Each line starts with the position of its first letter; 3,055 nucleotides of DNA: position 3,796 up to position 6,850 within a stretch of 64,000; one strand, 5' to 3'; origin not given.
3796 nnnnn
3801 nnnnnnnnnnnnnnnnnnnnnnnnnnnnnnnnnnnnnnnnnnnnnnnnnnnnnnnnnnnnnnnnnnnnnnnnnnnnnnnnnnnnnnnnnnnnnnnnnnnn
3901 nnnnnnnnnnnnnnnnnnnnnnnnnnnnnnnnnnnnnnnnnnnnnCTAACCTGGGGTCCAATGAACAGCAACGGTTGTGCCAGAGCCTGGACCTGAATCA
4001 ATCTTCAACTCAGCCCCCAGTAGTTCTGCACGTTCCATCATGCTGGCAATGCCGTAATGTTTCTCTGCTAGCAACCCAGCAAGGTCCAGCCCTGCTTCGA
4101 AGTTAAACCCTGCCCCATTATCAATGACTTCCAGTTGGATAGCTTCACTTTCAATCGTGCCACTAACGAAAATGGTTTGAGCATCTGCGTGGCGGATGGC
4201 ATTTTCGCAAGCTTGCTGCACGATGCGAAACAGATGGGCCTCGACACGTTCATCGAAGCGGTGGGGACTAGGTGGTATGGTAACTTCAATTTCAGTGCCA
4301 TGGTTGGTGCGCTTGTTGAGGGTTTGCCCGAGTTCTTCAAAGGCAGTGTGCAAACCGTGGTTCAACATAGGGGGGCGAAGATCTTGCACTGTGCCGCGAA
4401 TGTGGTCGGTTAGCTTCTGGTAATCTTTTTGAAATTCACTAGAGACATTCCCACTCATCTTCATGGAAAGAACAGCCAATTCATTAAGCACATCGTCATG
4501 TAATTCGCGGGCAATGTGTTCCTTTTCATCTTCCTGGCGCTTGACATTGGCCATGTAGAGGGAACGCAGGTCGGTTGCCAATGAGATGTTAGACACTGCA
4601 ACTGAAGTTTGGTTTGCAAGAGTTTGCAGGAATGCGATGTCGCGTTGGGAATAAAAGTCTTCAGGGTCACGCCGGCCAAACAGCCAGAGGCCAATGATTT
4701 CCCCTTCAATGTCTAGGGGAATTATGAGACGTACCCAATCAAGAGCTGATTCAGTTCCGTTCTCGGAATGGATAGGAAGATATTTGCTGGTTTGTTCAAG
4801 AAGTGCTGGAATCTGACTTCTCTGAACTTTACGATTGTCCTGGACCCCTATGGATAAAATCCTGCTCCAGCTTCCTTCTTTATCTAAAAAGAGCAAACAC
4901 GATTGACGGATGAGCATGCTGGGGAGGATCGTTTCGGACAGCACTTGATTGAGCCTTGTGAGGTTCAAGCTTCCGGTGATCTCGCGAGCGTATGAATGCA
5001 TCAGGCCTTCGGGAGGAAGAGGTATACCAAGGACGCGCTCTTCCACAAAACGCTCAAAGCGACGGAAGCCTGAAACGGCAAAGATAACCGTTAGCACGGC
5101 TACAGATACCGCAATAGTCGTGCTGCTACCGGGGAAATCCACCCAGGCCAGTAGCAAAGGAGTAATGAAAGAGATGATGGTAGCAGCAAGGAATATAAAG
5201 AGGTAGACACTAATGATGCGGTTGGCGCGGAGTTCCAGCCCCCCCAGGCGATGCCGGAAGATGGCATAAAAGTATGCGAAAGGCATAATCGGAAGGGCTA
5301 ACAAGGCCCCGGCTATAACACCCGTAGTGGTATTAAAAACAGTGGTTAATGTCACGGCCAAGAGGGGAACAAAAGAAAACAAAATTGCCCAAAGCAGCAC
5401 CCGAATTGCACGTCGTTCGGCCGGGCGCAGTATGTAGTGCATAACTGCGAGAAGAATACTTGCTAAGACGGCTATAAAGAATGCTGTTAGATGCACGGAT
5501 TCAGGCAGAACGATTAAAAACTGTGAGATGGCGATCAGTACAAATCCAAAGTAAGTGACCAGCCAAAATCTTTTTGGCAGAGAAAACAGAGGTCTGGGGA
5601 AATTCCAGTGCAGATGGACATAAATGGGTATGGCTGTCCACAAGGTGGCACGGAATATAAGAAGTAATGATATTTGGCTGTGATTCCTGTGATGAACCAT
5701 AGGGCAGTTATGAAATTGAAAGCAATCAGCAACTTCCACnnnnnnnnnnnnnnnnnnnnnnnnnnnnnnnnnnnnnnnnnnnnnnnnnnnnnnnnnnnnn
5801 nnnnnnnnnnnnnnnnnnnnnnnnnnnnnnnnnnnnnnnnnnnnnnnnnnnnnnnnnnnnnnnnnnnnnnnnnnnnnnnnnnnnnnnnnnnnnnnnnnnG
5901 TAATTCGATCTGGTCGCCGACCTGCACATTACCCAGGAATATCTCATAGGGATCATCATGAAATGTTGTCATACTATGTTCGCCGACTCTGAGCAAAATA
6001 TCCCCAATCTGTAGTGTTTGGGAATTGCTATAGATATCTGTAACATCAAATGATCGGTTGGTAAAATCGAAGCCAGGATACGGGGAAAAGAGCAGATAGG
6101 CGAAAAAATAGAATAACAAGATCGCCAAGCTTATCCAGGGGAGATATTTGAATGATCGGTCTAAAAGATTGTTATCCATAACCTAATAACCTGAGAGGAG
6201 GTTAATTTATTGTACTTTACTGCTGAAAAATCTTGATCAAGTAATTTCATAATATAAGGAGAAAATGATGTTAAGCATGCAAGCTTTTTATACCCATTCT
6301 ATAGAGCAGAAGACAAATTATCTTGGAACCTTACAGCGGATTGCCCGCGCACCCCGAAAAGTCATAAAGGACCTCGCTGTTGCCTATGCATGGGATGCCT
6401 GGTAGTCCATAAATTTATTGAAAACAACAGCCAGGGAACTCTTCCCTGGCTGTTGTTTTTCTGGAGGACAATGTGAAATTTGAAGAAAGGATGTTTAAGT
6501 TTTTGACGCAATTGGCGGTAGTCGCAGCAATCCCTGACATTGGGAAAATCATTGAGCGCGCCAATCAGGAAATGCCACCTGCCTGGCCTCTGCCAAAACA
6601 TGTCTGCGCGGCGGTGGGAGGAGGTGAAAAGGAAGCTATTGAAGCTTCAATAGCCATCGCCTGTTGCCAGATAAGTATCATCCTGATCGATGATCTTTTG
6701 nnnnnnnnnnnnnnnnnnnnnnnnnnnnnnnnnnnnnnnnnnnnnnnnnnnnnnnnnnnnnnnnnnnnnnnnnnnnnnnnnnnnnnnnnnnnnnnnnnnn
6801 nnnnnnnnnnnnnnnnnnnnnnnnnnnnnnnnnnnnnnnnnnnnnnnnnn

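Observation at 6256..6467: Hidden 46-codon ORF with strong SD, Trp-rich C-terminus and a terminator abutting the next gene's SD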

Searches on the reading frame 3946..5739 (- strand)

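Call 7: search_protein_families(library=pfam, proteins=[window:3946-5739:-], max_evalue=0.1)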
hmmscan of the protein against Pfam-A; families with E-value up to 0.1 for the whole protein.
window:3946-5739:- (597 aa): 6 families
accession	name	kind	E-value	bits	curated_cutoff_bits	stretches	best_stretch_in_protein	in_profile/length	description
PF02518.31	HATPase_c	-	7.3e-10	39.7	26.4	1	500-593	3-106/111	Histidine kinase-, DNA gyrase B-, and HSP90-like ATPase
PF07730.19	HisKA_3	-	9.5e-06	26.5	24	1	405-453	1-55/68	Histidine kinase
PF13185.12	GAF_2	-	4.8e-05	24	28.6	1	332-382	91-135/136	GAF domain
PF13492.12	GAF_3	-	0.0015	19.4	27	1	337-384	83-129/129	GAF domain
PF13581.12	HATPase_c_2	-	0.0027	18.1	27.4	1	507-551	36-85/127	Histidine kinase-like ATPase domain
PF01590.32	GAF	-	0.0039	18.1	22.4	1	338-382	91-133/133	GAF domain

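Call 8: search_protein_families(library=ncbifam, proteins=[window:3946-5739:-], max_evalue=0.1)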
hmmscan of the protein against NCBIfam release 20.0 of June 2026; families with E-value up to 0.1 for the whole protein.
window:3946-5739:- (597 aa): 14 families
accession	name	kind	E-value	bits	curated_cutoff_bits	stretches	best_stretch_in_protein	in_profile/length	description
NF008184.0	PRK10935.1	equivalog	1.2e-21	77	553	1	392-594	344-557/565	nitrate/nitrite two-component system sensor histidine kinase NarQ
NF052443.1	SensHisKinMctS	equivalog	9.1e-20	70.4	700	1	387-592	231-444/457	two-component system sensor histidine kinase MctS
NF008649.0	PRK11644.1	equivalog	5.1e-19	68.4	408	1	392-592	290-492/499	signal transduction histidine-protein kinase/phosphatase UhpB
NF052531.1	Strep_LiaS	equivalog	3.7e-18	65.9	450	1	403-593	130-324/328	envelope stress sensor histidine kinase LiaS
NF047786.1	his_kin_MadS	equivalog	3.8e-18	65.8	500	2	403-592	228-431/434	MadS family sensor histidine kinase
NF007896.0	PRK10600.1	equivalog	1.6e-16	60.1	578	1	404-596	389-585/598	nitrate/nitrite two-component system sensor histidine kinase NarX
NF047322.1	HK_morpho_MacS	equivalog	5.7e-11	42.2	300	1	396-592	173-364/367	MacS family sensor histidine kinase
NF041832.1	near_NosP_CTERM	subfamily_domain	0.0036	16.4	400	1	502-546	120-164/370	NahK/ErcS family hybrid sensor histidine kinase/response regulator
TIGR02966.1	phoR_proteo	equivalog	0.0091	15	334.2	1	481-546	210-274/333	phosphate regulon sensor histidine kinase PhoR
NF040691.1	MtrAB_MtrB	equivalog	0.013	14.5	450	1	478-546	364-431/507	MtrAB system histidine kinase MtrB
NF033792.0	ActS_PrrB_HisK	equivalog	0.015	14.1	350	1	474-547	282-355/423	ActS/PrrB/RegB family redox-sensitive histidine kinase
NF003144.0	PRK04069.1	equivalog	0.02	14.3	145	1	507-550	47-94/161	anti-sigma B factor RsbW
TIGR01925.2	spIIAB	equivalog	0.034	14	135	0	506-592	41-132/137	anti-sigma F factor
NF007793.0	PRK10490.1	equivalog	0.043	11.8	1123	1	483-546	760-823/895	two-component system sensor histidine kinase KdpD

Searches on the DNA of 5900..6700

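Call 49: search_rna_families(source=window, start=5900, end=6700, threshold=evalue, max_evalue=1)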
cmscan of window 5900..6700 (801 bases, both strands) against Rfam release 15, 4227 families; matches with E-value up to 1: 4.
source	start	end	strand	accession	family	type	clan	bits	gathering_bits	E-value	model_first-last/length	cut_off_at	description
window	6368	6478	-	RF00540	snopsi18S-1854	Gene; snRNA; snoRNA; HACA-box;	-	23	40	0.34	1-156/156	no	Small nucleolar RNA psi18S-1854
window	6421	6461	+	RF03790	MIR8008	Gene; miRNA;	-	22.9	66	0.046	1-55/55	no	MIR8008 microRNA precursor family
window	6421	6457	-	RF03790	MIR8008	Gene; miRNA;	-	21.7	66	0.1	1-55/55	no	MIR8008 microRNA precursor family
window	6421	6460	+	RF00130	mir-192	Gene; miRNA;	-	20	54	0.079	18-59/76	no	mir-192/215 microRNA precursor family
